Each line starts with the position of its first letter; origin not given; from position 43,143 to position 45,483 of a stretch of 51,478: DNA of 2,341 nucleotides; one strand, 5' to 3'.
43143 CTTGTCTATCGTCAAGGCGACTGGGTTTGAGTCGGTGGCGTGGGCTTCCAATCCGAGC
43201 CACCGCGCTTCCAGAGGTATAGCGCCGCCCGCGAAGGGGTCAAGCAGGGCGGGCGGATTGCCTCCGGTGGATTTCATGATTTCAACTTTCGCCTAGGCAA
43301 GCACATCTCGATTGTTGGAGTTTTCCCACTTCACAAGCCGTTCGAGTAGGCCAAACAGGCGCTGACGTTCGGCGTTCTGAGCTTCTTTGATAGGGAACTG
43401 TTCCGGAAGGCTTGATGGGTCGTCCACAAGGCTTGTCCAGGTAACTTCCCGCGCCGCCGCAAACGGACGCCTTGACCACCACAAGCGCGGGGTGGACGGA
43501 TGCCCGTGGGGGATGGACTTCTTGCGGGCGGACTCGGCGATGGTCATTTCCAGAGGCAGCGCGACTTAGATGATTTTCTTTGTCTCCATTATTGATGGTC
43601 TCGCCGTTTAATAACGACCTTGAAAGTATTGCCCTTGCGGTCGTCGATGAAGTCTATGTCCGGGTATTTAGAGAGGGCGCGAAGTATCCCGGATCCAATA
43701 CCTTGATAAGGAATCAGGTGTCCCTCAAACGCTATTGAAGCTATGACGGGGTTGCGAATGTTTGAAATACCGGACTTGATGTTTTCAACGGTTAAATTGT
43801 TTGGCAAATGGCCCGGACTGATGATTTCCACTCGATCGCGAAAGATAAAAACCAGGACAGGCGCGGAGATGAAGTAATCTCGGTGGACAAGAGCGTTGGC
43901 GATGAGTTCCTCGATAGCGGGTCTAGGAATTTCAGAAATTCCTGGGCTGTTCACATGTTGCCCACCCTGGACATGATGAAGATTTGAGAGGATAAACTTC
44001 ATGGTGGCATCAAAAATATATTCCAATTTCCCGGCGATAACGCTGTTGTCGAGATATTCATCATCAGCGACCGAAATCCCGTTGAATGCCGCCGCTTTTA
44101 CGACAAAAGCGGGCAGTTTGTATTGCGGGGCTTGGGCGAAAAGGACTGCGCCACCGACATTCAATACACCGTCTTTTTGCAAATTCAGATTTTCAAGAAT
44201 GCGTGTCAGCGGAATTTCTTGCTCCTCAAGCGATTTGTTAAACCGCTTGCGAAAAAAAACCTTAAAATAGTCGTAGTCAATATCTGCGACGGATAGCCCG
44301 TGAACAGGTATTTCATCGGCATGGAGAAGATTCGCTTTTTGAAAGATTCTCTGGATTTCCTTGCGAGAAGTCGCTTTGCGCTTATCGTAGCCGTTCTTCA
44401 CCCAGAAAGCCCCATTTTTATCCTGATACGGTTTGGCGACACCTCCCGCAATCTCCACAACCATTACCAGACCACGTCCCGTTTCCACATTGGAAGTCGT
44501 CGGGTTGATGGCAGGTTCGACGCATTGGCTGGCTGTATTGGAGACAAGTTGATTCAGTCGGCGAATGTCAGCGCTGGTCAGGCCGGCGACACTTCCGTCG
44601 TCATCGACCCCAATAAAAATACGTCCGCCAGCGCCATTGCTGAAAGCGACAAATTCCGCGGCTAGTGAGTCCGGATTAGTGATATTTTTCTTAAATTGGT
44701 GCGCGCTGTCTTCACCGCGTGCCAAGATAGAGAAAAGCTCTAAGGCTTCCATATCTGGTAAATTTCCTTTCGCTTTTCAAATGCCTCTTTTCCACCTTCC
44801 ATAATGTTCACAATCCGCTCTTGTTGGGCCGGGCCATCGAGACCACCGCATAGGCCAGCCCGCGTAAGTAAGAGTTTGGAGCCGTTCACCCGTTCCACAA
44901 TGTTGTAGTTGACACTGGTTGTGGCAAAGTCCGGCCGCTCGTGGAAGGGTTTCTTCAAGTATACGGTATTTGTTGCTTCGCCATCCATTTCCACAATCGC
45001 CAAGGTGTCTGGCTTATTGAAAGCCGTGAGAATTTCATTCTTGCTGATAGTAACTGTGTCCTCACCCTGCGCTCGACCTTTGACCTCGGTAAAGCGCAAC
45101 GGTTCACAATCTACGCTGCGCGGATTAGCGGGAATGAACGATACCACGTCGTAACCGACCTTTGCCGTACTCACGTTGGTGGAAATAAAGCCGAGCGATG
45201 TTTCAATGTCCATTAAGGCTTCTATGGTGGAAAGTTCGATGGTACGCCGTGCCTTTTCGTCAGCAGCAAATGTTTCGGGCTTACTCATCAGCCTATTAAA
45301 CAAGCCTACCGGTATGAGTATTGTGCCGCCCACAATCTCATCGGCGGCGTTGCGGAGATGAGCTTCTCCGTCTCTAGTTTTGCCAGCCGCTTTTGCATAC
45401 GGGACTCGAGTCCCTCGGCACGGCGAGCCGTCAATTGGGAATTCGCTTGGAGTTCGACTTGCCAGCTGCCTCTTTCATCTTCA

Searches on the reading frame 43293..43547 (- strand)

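Call 84: search_protein_families(library=pfam, proteins=[window:43293-43547:-], max_evalue=0.0001)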
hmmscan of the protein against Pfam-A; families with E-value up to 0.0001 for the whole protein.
window:43293-43547:- (84 aa): 1 family
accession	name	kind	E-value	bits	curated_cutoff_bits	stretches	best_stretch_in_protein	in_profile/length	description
PF06634.17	DUF1156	-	6.4e-17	61.9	24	1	4-66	9-72/73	Protein of unknown function (DUF1156)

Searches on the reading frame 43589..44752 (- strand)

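Call 84: search_protein_families(library=pfam, proteins=[window:43589-44752:-], max_evalue=0.0001)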
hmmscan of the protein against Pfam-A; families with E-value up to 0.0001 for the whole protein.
window:43589-44752:- (387 aa): 2 families
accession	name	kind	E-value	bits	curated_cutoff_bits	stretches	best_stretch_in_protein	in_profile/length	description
PF04326.19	SLFN_AlbA_2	-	5.2e-20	72.6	25.3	1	14-127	1-117/118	Schlafen, AlbA_2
PF13749.12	HATPase_c_4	-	2.8e-13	50.1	26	1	298-363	3-68/89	Putative ATP-dependent DNA helicase recG C-terminal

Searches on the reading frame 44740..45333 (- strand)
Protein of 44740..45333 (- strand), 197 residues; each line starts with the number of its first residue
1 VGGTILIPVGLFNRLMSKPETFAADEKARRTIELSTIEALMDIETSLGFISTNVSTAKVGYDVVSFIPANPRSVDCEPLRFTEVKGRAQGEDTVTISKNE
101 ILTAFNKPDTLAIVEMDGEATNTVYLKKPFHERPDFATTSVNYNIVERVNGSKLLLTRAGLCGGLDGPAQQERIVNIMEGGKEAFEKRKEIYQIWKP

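Call 84: search_protein_families(library=pfam, proteins=[window:44740-45333:-], max_evalue=0.0001)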
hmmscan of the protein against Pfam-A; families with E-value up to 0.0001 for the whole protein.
window:44740-45333:- (197 aa): 1 family
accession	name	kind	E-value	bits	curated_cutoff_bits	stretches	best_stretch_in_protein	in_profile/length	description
PF13020.12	NOV_C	-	4e-11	43.3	22.1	1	33-122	2-87/91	Protein NO VEIN, C-terminal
